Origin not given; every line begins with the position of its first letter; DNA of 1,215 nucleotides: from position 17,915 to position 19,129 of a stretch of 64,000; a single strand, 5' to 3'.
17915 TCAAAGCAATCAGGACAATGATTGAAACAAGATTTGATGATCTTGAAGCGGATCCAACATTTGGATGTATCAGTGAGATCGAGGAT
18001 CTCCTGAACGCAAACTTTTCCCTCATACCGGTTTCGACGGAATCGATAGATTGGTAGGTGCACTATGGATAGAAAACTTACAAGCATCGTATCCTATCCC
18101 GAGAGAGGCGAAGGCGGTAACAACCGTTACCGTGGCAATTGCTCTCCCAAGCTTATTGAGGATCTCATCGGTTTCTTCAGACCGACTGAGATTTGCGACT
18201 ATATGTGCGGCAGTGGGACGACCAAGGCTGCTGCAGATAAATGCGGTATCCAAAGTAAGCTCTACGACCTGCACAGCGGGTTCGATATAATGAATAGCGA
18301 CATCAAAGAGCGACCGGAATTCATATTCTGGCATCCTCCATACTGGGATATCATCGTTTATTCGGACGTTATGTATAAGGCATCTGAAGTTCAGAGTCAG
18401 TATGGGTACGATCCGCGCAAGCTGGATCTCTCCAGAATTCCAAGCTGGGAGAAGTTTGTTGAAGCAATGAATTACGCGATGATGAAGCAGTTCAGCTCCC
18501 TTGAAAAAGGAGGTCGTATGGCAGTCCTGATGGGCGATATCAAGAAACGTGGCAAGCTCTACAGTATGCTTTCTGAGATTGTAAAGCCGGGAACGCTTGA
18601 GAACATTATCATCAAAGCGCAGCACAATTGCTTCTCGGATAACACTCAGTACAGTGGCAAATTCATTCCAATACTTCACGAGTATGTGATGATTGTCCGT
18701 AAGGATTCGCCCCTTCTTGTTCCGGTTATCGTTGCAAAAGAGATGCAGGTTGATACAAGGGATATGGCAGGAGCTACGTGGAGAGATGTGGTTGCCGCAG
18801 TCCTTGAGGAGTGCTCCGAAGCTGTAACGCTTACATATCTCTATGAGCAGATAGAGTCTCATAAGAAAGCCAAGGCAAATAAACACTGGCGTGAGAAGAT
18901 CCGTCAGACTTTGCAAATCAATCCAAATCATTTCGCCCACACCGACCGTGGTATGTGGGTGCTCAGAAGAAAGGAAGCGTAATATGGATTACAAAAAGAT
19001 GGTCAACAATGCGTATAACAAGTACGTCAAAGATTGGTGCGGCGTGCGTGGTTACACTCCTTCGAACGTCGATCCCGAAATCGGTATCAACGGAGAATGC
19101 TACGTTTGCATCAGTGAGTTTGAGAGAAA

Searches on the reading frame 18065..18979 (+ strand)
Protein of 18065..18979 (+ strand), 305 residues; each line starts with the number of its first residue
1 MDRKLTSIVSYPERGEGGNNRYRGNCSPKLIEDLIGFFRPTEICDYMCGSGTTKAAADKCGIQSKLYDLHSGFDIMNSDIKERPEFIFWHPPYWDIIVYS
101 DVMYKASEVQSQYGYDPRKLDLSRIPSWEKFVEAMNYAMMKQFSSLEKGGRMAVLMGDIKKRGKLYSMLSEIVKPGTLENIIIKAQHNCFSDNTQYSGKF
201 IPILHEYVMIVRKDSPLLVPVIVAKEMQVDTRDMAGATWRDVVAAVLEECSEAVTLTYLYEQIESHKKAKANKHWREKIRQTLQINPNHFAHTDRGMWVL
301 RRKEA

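Call 51: search_protein_families(library=pfam, proteins=[window:18065-18979:+], max_evalue=0.0001)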
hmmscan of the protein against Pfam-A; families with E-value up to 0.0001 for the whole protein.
window:18065-18979:+ (305 aa): 1 family
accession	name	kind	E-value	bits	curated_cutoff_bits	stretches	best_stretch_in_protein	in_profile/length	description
PF01555.25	N6_N4_Mtase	-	3.4e-07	30.9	26.7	0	86-273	3-128/221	DNA methylase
